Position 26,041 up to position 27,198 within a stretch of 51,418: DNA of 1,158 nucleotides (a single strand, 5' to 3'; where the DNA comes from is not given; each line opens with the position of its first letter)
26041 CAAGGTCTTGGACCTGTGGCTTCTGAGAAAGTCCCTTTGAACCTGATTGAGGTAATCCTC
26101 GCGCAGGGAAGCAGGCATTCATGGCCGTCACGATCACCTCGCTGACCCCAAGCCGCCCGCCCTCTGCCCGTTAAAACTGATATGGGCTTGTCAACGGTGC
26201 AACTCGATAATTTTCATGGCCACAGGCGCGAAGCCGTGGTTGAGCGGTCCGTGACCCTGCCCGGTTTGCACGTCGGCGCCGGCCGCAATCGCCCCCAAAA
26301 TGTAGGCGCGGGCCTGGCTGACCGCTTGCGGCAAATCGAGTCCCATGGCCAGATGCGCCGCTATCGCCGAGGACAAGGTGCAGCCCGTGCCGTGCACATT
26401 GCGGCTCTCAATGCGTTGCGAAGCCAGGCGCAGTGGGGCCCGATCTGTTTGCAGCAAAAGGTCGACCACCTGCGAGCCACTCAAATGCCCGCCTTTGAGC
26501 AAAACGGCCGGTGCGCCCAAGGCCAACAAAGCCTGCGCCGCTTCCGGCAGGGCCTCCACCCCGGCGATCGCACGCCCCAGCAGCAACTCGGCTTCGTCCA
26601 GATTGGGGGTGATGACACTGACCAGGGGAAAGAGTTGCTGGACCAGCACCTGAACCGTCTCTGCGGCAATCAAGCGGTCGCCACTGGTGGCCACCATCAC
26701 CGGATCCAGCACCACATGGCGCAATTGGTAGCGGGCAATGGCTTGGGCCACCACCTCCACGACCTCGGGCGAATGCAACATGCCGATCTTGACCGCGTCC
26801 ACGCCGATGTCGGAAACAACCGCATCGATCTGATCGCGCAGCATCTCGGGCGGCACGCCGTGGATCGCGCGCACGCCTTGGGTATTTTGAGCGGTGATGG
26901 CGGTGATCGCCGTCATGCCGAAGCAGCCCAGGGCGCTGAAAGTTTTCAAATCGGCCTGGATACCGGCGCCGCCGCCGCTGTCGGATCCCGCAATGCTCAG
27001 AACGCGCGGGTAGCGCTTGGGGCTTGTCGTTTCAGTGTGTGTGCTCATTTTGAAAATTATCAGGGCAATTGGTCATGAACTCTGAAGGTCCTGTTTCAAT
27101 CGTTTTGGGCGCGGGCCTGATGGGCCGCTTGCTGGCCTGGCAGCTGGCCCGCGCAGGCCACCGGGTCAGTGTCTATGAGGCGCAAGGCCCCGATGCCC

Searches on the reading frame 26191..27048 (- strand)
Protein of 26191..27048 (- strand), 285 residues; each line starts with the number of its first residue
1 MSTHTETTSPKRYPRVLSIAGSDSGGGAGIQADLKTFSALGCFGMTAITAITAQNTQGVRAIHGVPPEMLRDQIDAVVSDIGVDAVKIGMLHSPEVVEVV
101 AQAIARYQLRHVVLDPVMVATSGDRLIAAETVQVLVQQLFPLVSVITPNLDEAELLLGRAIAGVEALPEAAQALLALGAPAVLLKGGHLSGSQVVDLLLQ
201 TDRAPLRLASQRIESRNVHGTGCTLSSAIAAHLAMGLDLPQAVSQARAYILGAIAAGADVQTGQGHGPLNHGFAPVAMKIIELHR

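Call 4: search_protein_families(library=pfam, proteins=[window:26191-27048:-])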
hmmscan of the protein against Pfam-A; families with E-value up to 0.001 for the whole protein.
window:26191-27048:- (285 aa): 2 families
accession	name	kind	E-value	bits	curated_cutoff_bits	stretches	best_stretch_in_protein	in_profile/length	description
PF08543.17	Phos_pyr_kin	-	1.6e-96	322.9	27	1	23-270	1-246/246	Phosphomethylpyrimidine kinase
PF00294.29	PfkB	-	2.6e-10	40.6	25.8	1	85-248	132-284/302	pfkB family carbohydrate kinase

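Call 7: find_related_loci(query=window:26191-27048:-, collection=genome_contigs, flank=5000)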
Query window:26191-27048:- (285 aa) in genome_contigs; peptide patterns used: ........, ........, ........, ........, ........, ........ (x = any residue, [..] = any of these).
600 stretches matched a pattern (row limit reached: there are more); 589 encode a relative of the query (tblastn E <= 1e-3); the best 80 are kept; 80 distinct loci.
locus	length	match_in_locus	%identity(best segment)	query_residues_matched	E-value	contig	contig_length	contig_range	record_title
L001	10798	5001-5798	79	11-276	3e-121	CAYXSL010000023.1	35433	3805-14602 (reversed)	MAG TPA_asm: uncultured Verminephrobacter sp. isolate SRP150892_co1_17 genome assembly, contig: NODE_904_length_35433_co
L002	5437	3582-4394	76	12-282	1e-117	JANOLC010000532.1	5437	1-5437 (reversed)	MAG: Burkholderiales bacterium isolate VAR_45_metabat_362 VAR_45_k141_141270, whole genome shotgun sequence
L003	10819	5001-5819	75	11-283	5e-115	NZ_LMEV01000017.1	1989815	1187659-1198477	Variovorax sp. Root473 contig_6, whole genome shotgun sequence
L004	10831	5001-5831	70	2-278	3e-114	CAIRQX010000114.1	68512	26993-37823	MAG: uncultured Burkholderiales bacterium isolate KT6_bin-518 genome assembly, contig: bin-518:114/168, whole genome sho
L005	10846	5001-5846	70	1-281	5e-114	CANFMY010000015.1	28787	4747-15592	MAG: Comamonadaceae bacterium isolate Jr-14may18-107 genome assembly, contig: Jr-14may18-C2496, whole genome shotgun seq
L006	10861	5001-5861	69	3-285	7e-114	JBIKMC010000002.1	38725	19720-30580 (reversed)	MAG: Burkholderiaceae bacterium isolate ME2014-08-29_3300036719_group5_bin84 Rohwer_bin2321_scaffold_636_c1, whole genom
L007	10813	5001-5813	72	12-282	8e-114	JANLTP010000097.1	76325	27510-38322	MAG: Burkholderiales bacterium isolate OTE_25_metabat_157_sub OTE_25_k141_2261135, whole genome shotgun sequence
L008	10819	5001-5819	70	11-283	2e-111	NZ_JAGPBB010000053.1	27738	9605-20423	MAG: Rhodoferax sp. isolate Gw_SlAct_bin_10 Gw_SlAct_3222_length_27738_cov_9.884720, whole genome shotgun sequence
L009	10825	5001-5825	78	7-282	8e-111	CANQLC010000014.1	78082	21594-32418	MAG: uncultured Giesbergeria sp. isolate Lapin-021__bin79 genome assembly, contig: Lapin-021__NODE_374_length_78082_cov_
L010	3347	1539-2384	76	3-282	6e-112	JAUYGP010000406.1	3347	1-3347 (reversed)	MAG: Giesbergeria sp. isolate C24_concoct.bin.67_sub C24_k141_212999, whole genome shotgun sequence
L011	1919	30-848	70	12-284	2e-116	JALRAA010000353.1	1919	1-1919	MAG: Burkholderiaceae bacterium isolate HJW.24 NODE_353_length_1919_cov_2.249186, whole genome shotgun sequence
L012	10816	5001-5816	72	12-277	6e-108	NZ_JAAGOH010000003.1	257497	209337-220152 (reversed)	Ideonella livida strain TBM-1 contig00003, whole genome shotgun sequence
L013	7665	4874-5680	75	12-280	1e-107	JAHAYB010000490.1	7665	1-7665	MAG: Comamonas sp. isolate 62 k101_421935, whole genome shotgun sequence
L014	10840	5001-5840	66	1-280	2e-106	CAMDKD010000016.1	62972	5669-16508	MAG: Bordetella parapertussis isolate MsH-30apr19-182 genome assembly, contig: MsH-30apr19-C538, whole genome shotgun se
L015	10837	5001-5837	67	5-283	7e-105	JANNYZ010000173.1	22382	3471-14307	MAG: Polaromonas sp. isolate VAR_25_metabat_291 VAR_25_k141_2464754, whole genome shotgun sequence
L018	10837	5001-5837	66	5-283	1e-102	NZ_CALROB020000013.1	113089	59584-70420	MAG: Polaromonas sp. YR568 isolate JJ-K1D3-5-3-m1-bin264 JJ-K1D3-5-C85, whole genome shotgun sequence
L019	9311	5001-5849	65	1-283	2e-101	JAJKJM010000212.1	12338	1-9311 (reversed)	MAG: Polaromonas sp. isolate b69_HoplandSoilSeptJan k101_7718148, whole genome shotgun sequence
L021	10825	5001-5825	64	5-280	1e-99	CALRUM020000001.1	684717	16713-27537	MAG: Asaia bogorensis isolate JJ-KV1159-161-1-m1-bin286 genome assembly, contig: JJ-TH355-119-C1, whole genome shotgun s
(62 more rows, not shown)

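Call 13: search_protein_families(library=pfam, proteins=[L006:5864-7222:-, L008:5832-7163:-, L001:7080-8468:-, L006:7409-8455:-, L008:7374-8447:-, L001:8591-9961:-, L001:5827-6558:-, L001:6261-6995:-, L006:3898-4977:-, L008:3434-4264:+])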
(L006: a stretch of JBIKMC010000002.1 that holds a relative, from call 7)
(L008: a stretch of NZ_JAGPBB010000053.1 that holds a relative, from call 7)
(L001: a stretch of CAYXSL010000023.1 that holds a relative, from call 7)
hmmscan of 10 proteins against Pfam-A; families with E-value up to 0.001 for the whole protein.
L006:5864-7222:- (452 aa): 1 family
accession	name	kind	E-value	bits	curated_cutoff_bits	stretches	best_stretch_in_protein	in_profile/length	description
PF02133.21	Transp_cyt_pur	-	1.9e-17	63.7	23.5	1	40-386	1-367/440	Permease for cytosine/purines, uracil, thiamine, allantoin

L008:5832-7163:- (443 aa): 1 family
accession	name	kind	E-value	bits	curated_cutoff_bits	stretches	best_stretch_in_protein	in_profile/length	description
PF02133.21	Transp_cyt_pur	-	2.9e-14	53.2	23.5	1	24-371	1-367/440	Permease for cytosine/purines, uracil, thiamine, allantoin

L001:7080-8468:- (462 aa): 1 family
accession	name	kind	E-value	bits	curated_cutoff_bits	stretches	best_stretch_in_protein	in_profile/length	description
PF02133.21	Transp_cyt_pur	-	1.7e-19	70.4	23.5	1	52-455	1-437/440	Permease for cytosine/purines, uracil, thiamine, allantoin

L006:7409-8455:- (348 aa): 2 families
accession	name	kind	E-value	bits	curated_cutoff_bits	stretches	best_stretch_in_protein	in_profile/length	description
PF07813.17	LTXXQ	-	8.8e-10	39.6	24.3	1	230-327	4-98/100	LTXXQ motif family protein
PF13801.11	Metal_resist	-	3.1e-08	34.3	29.2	1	214-322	24-123/125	Heavy-metal resistance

L008:7374-8447:- (357 aa): 2 families
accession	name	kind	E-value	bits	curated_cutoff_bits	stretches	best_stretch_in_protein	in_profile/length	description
PF07992.20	Pyr_redox_2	-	5.4e-16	59.3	26.1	1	8-301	2-278/291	Pyridine nucleotide-disulphide oxidoreductase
PF13738.12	Pyr_redox_3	-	2.3e-13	50.5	30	1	108-295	118-305/305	Pyridine nucleotide-disulphide oxidoreductase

L001:8591-9961:- (456 aa): 3 families
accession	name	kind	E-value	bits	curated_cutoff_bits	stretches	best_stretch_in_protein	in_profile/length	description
PF07992.20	Pyr_redox_2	-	1.8e-19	70.7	26.1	1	114-400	2-277/291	Pyridine nucleotide-disulphide oxidoreductase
PF13738.12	Pyr_redox_3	-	2.3e-17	63.6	30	1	175-397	84-305/305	Pyridine nucleotide-disulphide oxidoreductase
PF03486.20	HI0933_like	-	0.00011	22.2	50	0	114-148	2-36/244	HI0933-like protein Rossmann domain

L001:5827-6558:- (243 aa): 0 families

L001:6261-6995:- (244 aa): 0 families

L006:3898-4977:- (359 aa): 2 families
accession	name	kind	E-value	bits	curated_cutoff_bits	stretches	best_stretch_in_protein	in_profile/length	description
PF01266.30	DAO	-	2.2e-46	159.5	27.9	1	6-337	1-346/353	FAD dependent oxidoreductase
PF02737.24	3HCDH_N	-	5.7e-05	23.5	22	1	8-53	3-48/180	3-hydroxyacyl-CoA dehydrogenase, NAD binding domain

L008:3434-4264:+ (276 aa): 1 family
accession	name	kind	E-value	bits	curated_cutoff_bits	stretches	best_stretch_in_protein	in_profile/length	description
PF02110.20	HK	-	3.2e-78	263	27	1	16-262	3-245/247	Hydroxyethylthiazole kinase family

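Call 18: find_encoding_contigs(protein=window:26191-27048:-, flank=4000, max_places=10)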
Protein window:26191-27048:- (285 aa): 2 contigs read that carry it; 2 places shown.
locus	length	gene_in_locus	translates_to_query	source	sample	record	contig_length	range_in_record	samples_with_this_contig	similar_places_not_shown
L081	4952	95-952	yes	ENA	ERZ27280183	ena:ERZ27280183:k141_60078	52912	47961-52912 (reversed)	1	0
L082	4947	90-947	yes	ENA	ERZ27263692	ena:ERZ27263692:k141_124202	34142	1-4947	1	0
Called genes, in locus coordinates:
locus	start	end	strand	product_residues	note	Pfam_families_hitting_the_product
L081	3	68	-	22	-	?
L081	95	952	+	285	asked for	PF08543:Phos_pyr_kin, PF00294:PfkB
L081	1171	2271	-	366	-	PF00070:Pyr_redox (faint), PF01266:DAO (faint), PF03486:HI0933_like (faint), PF07992:Pyr_redox_2, PF13738:Pyr_redox_3, PF13434:Lys_Orn_oxgnase (weak)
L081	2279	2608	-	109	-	PF12797:Fer4_2 (faint), PF12837:Fer4_6 (faint), PF13237:Fer4_10 (faint), PF14697:Fer4_21 (faint), PF13183:Fer4_8 (faint), PF12838:Fer4_7 (weak), PF00037:Fer4 (weak), PF11953:DUF3470, +1 more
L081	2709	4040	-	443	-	PF00009:GTP_EFTU, PF22594:GTP-eEF1A_C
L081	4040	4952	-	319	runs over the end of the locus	PF01507:PAPS_reduct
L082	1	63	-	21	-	?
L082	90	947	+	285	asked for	PF08543:Phos_pyr_kin, PF00294:PfkB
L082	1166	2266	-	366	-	PF00070:Pyr_redox (faint), PF01266:DAO (faint), PF03486:HI0933_like (faint), PF07992:Pyr_redox_2, PF13738:Pyr_redox_3, PF13434:Lys_Orn_oxgnase (weak)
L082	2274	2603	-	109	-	PF12797:Fer4_2 (faint), PF12837:Fer4_6 (faint), PF13237:Fer4_10 (faint), PF14697:Fer4_21 (faint), PF13183:Fer4_8 (faint), PF12838:Fer4_7 (weak), PF00037:Fer4 (weak), PF11953:DUF3470, +1 more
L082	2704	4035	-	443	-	PF00009:GTP_EFTU, PF22594:GTP-eEF1A_C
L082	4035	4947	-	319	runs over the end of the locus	PF01507:PAPS_reduct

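Call 19: find_homologous_proteins(query=window:26191-27048:-, max_evalue=1e-80)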
Query window:26191-27048:- (285 aa): 6498 proteins with E <= 1e-80 among 8000 candidates; the best 120 are listed.
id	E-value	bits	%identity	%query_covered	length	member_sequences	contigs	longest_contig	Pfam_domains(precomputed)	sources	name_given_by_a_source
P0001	2.6e-174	596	100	100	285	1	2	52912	PF08543.18,PF00294.30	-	-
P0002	1.5e-147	508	91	95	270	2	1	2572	PF08543.18,PF00294.30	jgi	jgi:hydroxymethylpyrimidine/phosphomethylpyrimidine kinase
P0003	3.3e-136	471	80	99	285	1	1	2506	PF08543.18,PF00294.30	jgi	jgi:hydroxymethylpyrimidine/phosphomethylpyrimidine kinase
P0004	7.3e-136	470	80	99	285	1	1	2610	PF08543.18,PF00294.30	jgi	jgi:hydroxymethylpyrimidine/phosphomethylpyrimidine kinase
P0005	2.2e-135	468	80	99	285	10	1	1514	PF08543.18,PF00294.30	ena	-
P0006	1.6e-134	465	80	99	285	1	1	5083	PF08543.18,PF00294.30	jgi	jgi:hydroxymethylpyrimidine/phosphomethylpyrimidine kinase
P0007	2.4e-134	465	80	98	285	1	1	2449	PF08543.18,PF00294.30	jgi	jgi:hydroxymethylpyrimidine/phosphomethylpyrimidine kinase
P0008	3.2e-133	461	81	97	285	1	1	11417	PF08543.18,PF00294.30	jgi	jgi:hydroxymethylpyrimidine/phosphomethylpyrimidine kinase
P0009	3.9e-133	461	79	100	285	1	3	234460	PF08543.18,PF00294.30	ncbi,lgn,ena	-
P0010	8.5e-133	460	79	99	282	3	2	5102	PF08543.18,PF00294.30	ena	-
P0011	1.0e-132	459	79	100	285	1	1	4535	PF08543.18,PF00294.30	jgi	-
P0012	1.6e-132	459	80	96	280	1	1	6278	PF08543.18,PF00294.30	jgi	jgi:hydroxymethylpyrimidine/phosphomethylpyrimidine kinase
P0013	2.6e-132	458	81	98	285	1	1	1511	PF08543.18,PF00294.30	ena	-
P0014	3.4e-132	458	79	99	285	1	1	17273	PF08543.18,PF00294.30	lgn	-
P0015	7.7e-132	457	79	98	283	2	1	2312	PF08543.18,PF00294.30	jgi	-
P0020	2.0e-131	455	77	100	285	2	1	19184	PF08543.18,PF00294.30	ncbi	-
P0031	3.5e-130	451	80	98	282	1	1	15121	PF08543.18,PF00294.30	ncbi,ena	-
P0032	3.5e-130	451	78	99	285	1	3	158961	PF08543.18,PF00294.30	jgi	jgi:hydroxymethylpyrimidine/phosphomethylpyrimidine kinase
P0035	4.9e-130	451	80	97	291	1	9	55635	PF08543.18,PF00294.30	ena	-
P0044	1.5e-129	449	80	96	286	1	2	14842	PF08543.18,PF00294.30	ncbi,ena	-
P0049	3.1e-129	448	78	96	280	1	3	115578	PF08543.18,PF00294.30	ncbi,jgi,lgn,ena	ncbi:bifunctional hydroxymethylpyrimidine kinase/phosphomethylpyrimidine kinase [Curvibacter fontanu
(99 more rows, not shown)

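Call 20: find_encoding_contigs(protein=P0002, flank=4000, max_places=4)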
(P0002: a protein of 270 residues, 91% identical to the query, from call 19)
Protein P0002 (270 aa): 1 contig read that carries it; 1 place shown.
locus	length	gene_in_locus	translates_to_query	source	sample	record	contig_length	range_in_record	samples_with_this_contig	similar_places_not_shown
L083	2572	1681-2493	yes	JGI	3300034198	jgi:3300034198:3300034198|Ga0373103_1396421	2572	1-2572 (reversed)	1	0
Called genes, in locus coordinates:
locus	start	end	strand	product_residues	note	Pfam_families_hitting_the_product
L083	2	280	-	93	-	?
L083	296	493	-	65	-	PF02597:ThiS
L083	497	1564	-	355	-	PF01266:DAO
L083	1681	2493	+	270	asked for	PF08543:Phos_pyr_kin, PF00294:PfkB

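Call 21: find_encoding_contigs(protein=P0009, flank=4000, max_places=3)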
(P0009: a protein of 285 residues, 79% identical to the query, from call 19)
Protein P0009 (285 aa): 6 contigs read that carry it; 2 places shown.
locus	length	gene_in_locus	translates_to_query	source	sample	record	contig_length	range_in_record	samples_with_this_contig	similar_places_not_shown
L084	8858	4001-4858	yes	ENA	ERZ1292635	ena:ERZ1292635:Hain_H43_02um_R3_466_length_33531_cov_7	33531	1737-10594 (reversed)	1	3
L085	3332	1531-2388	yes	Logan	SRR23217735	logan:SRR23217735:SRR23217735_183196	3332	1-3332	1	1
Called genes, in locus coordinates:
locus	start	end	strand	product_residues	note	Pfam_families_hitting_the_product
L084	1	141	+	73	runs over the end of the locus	-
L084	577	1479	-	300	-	PF02581:TMP-TENI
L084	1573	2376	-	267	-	PF05690:ThiG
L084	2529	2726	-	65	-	PF02597:ThiS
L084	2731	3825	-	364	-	PF01266:DAO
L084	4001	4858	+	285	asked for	PF08543:Phos_pyr_kin, PF00294:PfkB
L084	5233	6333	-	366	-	PF00070:Pyr_redox (faint), PF01266:DAO (faint), PF03486:HI0933_like (faint), PF07992:Pyr_redox_2, PF13738:Pyr_redox_3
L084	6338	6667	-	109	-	PF12797:Fer4_2 (faint), PF12837:Fer4_6 (faint), PF13237:Fer4_10 (faint), PF14697:Fer4_21 (faint), PF13183:Fer4_8 (faint), PF12838:Fer4_7 (weak), PF00037:Fer4 (weak), PF11953:DUF3470, +2 more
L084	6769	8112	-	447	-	PF00009:GTP_EFTU, PF22594:GTP-eEF1A_C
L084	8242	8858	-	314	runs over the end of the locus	PF01507:PAPS_reduct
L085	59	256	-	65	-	PF02597:ThiS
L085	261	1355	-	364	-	PF01266:DAO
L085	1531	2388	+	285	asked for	PF08543:Phos_pyr_kin, PF00294:PfkB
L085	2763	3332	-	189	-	?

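Call 22: find_encoding_contigs(protein=P0008, flank=4000, max_places=3)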
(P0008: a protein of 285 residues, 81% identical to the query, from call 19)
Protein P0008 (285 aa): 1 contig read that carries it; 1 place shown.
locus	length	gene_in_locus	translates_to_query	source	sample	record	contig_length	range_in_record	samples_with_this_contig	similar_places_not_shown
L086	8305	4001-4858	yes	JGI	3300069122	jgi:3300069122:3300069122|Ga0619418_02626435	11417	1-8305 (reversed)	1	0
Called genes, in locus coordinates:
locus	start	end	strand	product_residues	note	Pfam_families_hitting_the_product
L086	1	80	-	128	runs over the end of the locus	PF03640:Lipoprotein_15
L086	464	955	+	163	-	PF00027:cNMP_binding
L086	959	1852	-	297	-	PF02581:TMP-TENI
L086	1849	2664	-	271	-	PF05690:ThiG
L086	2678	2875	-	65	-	PF02597:ThiS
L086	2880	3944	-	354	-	PF01266:DAO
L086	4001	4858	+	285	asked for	PF08543:Phos_pyr_kin, PF00294:PfkB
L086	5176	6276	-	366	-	PF00070:Pyr_redox (faint), PF03486:HI0933_like (faint), PF07992:Pyr_redox_2, PF13738:Pyr_redox_3, PF13434:Lys_Orn_oxgnase (faint)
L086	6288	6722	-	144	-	PF13484:Fer4_16 (faint), PF13183:Fer4_8 (faint), PF14697:Fer4_21 (faint), PF12797:Fer4_2 (faint), PF12837:Fer4_6 (faint), PF12838:Fer4_7 (weak), PF00037:Fer4 (weak), PF11953:DUF3470, +1 more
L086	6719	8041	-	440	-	PF00009:GTP_EFTU, PF22594:GTP-eEF1A_C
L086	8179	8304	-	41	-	?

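Call 26: find_related_loci(query=window:26191-27048:-, collection=metagenome_contigs, flank=3000)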
Query window:26191-27048:- (285 aa) in metagenome_contigs; peptide patterns used: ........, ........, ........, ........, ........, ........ (x = any residue, [..] = any of these).
600 stretches matched a pattern (row limit reached: there are more); 589 encode a relative of the query (tblastn E <= 1e-3); the best 80 are kept; 80 distinct loci.
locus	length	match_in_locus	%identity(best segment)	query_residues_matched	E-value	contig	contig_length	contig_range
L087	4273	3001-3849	80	1-281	1e-133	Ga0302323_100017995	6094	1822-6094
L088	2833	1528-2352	79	7-281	2e-135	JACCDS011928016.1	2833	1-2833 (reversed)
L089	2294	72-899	77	4-280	6e-133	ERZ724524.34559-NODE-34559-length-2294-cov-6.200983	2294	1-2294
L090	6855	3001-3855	74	3-285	6e-123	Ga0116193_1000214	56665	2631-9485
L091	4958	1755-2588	76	1-277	3e-121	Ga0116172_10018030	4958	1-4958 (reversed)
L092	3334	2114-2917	75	9-276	7e-121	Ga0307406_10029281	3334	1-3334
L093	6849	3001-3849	75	3-283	3e-116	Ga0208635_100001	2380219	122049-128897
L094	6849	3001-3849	72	1-282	5e-116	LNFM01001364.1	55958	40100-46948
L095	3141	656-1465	72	9-278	3e-118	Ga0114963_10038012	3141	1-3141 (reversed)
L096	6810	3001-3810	74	12-281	4e-115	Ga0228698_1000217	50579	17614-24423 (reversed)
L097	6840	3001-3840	69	1-280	2e-113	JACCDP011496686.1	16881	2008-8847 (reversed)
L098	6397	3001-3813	71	11-281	1e-113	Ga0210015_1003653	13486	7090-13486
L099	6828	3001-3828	71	3-279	2e-113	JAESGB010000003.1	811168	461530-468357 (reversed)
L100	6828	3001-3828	71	3-278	1e-112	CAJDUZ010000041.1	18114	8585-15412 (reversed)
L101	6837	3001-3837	75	3-281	5e-112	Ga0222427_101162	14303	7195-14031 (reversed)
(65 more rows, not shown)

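Call 46: list_cluster_members(proteins=[P0009, P0020, P0031, P0044, P0008, P0002])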
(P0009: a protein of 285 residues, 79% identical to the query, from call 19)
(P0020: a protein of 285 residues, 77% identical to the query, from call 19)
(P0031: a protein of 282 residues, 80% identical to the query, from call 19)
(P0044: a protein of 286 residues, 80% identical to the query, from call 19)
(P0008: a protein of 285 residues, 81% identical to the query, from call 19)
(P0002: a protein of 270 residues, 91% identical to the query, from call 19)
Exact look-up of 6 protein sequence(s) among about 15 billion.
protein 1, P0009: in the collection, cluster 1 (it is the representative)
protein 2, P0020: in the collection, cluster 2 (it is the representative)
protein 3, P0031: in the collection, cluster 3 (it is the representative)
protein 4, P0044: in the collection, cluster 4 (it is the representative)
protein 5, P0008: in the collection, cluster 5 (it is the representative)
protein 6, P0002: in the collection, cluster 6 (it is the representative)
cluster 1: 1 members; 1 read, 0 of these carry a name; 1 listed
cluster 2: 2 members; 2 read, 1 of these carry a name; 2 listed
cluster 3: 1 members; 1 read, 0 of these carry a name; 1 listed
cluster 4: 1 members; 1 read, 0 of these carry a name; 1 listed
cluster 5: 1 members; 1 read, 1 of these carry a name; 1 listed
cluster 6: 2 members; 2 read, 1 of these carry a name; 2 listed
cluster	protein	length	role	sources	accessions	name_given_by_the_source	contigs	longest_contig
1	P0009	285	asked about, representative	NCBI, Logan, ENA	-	-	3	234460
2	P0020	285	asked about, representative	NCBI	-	-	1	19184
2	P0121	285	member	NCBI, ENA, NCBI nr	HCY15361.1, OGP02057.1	MAG: bifunctional hydroxymethylpyrimidine kinase/phosphomethylpyrimidine kinase ...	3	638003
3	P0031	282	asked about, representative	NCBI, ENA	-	-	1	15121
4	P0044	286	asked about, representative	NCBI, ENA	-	-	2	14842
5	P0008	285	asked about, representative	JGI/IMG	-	hydroxymethylpyrimidine/phosphomethylpyrimidine kinase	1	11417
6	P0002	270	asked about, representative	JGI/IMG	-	hydroxymethylpyrimidine/phosphomethylpyrimidine kinase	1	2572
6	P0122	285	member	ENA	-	-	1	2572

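Call 47: find_encoding_contigs(protein=P0049, flank=3500, max_places=2)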
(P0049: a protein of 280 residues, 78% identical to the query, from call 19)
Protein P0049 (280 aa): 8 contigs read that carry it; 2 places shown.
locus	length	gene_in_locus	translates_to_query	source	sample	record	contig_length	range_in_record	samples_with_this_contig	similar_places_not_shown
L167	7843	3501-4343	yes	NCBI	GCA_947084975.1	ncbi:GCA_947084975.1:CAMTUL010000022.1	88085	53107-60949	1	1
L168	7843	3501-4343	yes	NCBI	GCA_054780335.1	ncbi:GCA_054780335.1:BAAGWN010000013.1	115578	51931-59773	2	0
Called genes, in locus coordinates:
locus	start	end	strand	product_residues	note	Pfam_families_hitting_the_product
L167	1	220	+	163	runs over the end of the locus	PF00027:cNMP_binding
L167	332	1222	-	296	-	PF02581:TMP-TENI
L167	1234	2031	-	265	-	PF05690:ThiG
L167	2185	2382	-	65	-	PF02597:ThiS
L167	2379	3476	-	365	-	PF01266:DAO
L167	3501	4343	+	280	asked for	PF08543:Phos_pyr_kin, PF00294:PfkB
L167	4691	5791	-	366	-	PF00070:Pyr_redox (faint), PF01266:DAO (faint), PF03486:HI0933_like (faint), PF07992:Pyr_redox_2, PF13738:Pyr_redox_3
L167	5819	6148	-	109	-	PF12797:Fer4_2 (faint), PF12837:Fer4_6 (faint), PF13237:Fer4_10 (faint), PF14697:Fer4_21 (faint), PF13183:Fer4_8 (faint), PF12838:Fer4_7 (weak), PF00037:Fer4 (weak), PF11953:DUF3470, +1 more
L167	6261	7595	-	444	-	PF00009:GTP_EFTU, PF22594:GTP-eEF1A_C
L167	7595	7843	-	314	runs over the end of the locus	PF01507:PAPS_reduct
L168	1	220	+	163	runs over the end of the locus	PF00027:cNMP_binding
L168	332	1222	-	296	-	PF02581:TMP-TENI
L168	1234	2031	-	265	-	PF05690:ThiG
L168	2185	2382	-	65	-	PF02597:ThiS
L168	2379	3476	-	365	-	PF01266:DAO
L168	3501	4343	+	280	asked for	PF08543:Phos_pyr_kin, PF00294:PfkB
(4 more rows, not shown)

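Call 48: find_encoding_contigs(protein=P0020, flank=3500, max_places=2)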
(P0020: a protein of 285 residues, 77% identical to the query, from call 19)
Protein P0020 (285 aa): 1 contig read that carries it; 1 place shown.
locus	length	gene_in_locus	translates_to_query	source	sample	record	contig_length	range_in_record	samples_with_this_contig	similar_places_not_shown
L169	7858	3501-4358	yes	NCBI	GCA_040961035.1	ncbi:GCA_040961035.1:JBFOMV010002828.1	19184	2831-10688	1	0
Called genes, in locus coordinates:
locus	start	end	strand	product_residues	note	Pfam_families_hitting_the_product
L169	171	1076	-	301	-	PF02581:TMP-TENI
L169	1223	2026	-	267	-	PF05690:ThiG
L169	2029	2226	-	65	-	PF02597:ThiS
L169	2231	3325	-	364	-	PF01266:DAO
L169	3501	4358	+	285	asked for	PF08543:Phos_pyr_kin, PF00294:PfkB (weak)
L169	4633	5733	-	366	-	PF00070:Pyr_redox (faint), PF03486:HI0933_like (faint), PF07992:Pyr_redox_2, PF13738:Pyr_redox_3, PF13434:Lys_Orn_oxgnase (weak)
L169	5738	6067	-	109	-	PF12797:Fer4_2 (faint), PF12837:Fer4_6 (faint), PF13237:Fer4_10 (faint), PF14697:Fer4_21 (faint), PF13183:Fer4_8 (faint), PF12838:Fer4_7 (weak), PF00037:Fer4 (weak), PF11953:DUF3470, +2 more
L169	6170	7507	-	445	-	PF00009:GTP_EFTU, PF22594:GTP-eEF1A_C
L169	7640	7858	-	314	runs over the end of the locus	PF01507:PAPS_reduct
